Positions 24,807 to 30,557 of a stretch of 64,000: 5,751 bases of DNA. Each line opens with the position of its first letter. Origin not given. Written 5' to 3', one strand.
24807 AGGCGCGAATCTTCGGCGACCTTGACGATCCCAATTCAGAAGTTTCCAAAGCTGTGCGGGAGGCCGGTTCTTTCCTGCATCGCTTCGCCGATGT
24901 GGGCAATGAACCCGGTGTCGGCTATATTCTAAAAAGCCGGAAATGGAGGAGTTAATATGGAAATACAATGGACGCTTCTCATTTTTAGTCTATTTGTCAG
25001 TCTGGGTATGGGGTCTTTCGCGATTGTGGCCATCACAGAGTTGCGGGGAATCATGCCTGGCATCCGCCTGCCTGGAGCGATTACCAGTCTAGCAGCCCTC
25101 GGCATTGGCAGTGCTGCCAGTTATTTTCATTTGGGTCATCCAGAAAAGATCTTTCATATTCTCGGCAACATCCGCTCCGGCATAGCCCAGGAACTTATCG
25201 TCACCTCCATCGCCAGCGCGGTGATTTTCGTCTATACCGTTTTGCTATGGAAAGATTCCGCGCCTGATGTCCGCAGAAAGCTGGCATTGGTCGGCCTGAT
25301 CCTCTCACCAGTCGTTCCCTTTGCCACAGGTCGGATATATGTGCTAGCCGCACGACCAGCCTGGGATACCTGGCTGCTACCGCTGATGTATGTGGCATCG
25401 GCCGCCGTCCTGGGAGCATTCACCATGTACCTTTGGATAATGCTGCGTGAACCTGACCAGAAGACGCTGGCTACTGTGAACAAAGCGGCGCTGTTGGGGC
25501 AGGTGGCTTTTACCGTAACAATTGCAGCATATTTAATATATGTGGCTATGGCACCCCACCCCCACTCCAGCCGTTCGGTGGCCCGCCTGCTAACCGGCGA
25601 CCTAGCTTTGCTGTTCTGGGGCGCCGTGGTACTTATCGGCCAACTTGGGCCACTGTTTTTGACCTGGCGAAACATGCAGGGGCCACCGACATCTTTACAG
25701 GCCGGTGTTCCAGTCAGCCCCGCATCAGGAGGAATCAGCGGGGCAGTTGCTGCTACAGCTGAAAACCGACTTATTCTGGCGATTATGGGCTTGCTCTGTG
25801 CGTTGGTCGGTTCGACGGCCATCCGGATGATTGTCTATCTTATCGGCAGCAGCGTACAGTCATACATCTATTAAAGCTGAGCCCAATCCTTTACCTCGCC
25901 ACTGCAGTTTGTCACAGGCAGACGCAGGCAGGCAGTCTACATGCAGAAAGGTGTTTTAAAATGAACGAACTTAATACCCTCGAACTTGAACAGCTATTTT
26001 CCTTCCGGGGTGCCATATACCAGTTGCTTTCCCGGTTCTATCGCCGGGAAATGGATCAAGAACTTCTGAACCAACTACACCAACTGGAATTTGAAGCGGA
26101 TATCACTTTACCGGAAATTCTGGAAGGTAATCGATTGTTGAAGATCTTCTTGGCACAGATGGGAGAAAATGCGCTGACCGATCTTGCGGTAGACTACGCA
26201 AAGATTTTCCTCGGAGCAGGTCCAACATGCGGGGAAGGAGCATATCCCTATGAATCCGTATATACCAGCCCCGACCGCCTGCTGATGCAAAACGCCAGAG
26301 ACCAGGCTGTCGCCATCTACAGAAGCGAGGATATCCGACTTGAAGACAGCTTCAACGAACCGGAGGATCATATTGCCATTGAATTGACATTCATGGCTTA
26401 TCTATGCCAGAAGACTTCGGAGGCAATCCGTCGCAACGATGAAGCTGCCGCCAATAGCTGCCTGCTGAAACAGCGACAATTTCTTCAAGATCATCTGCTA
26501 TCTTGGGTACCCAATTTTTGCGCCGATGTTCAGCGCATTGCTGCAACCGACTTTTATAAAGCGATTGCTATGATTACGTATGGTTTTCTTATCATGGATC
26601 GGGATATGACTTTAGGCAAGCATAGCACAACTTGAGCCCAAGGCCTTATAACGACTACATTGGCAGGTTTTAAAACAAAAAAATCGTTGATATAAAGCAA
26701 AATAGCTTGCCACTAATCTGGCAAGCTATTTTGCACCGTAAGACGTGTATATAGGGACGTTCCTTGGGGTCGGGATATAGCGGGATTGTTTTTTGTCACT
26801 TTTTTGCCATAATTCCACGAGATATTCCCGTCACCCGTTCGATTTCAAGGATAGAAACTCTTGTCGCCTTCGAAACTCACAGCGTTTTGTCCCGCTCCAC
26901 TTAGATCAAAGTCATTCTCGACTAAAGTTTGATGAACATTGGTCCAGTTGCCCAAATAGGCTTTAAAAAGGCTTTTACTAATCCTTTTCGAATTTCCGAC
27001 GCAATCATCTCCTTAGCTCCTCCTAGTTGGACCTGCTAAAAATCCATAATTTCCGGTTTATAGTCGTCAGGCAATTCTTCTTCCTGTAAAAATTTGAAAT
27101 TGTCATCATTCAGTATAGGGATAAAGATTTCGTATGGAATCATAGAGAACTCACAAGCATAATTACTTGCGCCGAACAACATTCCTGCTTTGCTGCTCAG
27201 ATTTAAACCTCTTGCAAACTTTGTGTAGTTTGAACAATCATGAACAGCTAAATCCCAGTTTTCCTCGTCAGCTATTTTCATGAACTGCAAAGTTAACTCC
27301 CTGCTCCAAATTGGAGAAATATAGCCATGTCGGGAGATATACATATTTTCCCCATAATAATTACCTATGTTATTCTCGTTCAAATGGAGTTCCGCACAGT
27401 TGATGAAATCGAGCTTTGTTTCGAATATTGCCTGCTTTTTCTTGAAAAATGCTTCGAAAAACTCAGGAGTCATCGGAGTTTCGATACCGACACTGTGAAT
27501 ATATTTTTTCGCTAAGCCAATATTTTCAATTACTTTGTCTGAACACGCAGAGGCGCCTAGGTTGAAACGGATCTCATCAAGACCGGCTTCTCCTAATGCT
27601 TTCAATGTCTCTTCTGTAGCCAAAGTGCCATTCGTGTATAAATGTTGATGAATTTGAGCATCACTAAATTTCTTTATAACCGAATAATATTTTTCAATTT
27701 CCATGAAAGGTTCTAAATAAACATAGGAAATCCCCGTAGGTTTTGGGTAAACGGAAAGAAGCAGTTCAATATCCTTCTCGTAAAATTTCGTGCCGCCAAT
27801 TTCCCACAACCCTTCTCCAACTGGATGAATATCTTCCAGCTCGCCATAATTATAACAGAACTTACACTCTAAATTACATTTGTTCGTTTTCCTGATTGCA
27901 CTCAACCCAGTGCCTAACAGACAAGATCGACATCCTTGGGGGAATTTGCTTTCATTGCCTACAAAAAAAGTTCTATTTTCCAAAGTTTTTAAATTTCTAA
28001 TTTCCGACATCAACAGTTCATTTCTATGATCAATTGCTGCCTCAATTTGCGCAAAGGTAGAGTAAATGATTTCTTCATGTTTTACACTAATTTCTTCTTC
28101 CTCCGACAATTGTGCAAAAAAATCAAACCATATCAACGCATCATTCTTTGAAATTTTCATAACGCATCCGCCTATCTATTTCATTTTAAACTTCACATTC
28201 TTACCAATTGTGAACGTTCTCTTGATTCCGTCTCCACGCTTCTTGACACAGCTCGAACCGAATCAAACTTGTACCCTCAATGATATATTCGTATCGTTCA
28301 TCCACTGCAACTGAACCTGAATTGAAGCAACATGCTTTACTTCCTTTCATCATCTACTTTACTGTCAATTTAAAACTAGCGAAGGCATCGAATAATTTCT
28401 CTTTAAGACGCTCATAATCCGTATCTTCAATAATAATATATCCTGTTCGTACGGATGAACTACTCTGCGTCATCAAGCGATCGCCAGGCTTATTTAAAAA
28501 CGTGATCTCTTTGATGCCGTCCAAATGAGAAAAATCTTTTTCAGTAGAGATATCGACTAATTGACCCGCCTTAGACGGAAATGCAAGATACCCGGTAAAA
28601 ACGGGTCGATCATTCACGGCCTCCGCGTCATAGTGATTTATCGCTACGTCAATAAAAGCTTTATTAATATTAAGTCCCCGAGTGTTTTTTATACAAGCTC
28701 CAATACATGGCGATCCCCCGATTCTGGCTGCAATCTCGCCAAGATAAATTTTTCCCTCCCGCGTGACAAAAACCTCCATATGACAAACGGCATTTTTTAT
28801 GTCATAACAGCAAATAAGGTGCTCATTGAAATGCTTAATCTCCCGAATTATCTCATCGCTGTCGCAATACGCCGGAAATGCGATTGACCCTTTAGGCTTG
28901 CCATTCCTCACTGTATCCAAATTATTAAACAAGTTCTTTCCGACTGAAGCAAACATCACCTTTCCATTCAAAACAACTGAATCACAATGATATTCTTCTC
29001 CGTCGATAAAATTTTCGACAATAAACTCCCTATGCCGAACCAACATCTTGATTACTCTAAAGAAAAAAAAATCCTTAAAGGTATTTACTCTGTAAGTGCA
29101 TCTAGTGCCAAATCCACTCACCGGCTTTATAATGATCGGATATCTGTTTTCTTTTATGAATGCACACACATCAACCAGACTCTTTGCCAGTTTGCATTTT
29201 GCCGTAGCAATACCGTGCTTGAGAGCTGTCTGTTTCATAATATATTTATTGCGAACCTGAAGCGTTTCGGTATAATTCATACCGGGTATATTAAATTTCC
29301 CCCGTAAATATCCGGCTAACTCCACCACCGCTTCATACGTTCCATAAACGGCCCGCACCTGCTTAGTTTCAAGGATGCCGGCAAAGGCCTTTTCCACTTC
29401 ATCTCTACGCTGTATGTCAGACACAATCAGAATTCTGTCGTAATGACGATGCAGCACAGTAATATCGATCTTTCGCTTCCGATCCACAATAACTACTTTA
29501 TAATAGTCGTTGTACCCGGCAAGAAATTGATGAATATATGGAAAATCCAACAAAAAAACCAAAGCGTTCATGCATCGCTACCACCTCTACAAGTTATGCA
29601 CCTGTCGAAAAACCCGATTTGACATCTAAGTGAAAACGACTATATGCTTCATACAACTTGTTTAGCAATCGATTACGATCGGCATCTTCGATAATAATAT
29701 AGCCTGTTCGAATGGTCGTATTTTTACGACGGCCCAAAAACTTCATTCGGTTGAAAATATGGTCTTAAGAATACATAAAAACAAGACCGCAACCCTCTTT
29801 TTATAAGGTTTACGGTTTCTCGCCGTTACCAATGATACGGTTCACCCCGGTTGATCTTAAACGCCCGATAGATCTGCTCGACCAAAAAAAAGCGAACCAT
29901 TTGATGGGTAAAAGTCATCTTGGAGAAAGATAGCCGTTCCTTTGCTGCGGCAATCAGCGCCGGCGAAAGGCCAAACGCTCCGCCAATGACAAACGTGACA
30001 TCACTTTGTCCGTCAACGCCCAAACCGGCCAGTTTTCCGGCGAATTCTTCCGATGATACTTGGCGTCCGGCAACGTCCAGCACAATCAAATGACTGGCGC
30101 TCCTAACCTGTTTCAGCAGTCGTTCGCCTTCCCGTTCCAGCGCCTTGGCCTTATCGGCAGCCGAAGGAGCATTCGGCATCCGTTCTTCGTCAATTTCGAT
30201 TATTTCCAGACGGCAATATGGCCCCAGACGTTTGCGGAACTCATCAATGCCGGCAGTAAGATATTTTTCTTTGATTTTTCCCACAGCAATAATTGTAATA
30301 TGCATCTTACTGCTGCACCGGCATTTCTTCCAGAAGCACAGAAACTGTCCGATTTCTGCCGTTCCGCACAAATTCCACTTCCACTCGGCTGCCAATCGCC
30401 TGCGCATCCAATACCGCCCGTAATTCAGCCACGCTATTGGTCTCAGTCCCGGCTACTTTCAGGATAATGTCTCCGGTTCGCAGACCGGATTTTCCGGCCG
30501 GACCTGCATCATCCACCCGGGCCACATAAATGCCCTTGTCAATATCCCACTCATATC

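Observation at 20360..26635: Six-gene operon joining a NapGH-type quinol dehydrogenase module to a complete DmsABC + DmsD S-/N-oxide reductase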

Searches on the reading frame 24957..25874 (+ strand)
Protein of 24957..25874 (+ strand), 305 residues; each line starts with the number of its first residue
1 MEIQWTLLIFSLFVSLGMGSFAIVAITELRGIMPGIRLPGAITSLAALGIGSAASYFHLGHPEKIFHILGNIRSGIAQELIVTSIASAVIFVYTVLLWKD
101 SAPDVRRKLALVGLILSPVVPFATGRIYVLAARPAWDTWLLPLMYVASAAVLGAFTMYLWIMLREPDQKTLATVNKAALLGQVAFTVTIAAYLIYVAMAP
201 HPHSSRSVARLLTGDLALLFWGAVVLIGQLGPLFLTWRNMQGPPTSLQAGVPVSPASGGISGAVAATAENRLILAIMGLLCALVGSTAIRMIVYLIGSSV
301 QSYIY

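Call 3: search_protein_families(library=pfam, proteins=[window:24957-25874:+])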
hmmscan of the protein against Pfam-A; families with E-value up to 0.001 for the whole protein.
window:24957-25874:+ (305 aa): 2 families
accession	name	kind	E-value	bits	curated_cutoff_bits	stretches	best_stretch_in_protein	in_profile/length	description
PF04976.17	DmsC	-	2.1e-12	47.5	22.3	1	4-230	7-235/275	DMSO reductase anchor subunit (DmsC)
PF03916.19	NrfD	-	5.4e-10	39.8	25.8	1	5-235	13-272/313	Polysulphide reductase, NrfD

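Call 4: search_protein_families(library=ncbifam, proteins=[window:24957-25874:+])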
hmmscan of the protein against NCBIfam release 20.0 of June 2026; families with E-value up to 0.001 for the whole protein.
window:24957-25874:+ (305 aa): 1 family
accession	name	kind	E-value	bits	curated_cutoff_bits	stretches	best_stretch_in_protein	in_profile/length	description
TIGR03148.1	cyt_nit_nrfD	equivalog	0.00072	18.9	347.6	0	77-237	112-276/316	cytochrome c nitrite reductase subunit NrfD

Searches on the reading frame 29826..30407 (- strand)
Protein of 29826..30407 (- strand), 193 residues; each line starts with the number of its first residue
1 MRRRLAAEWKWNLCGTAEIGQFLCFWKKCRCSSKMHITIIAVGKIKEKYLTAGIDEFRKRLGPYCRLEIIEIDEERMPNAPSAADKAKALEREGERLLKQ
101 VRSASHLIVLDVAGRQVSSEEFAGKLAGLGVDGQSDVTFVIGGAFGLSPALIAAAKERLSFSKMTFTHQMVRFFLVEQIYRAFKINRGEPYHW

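Call 68: search_protein_families(library=pfam, proteins=[window:29826-30407:-], max_evalue=0.00001)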
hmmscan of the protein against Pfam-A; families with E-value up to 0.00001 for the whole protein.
window:29826-30407:- (193 aa): 1 family
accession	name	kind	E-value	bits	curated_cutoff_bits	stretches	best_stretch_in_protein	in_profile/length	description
PF02590.22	SPOUT_MTase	-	4.1e-57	193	27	1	35-192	1-154/154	Predicted SPOUT methyltransferase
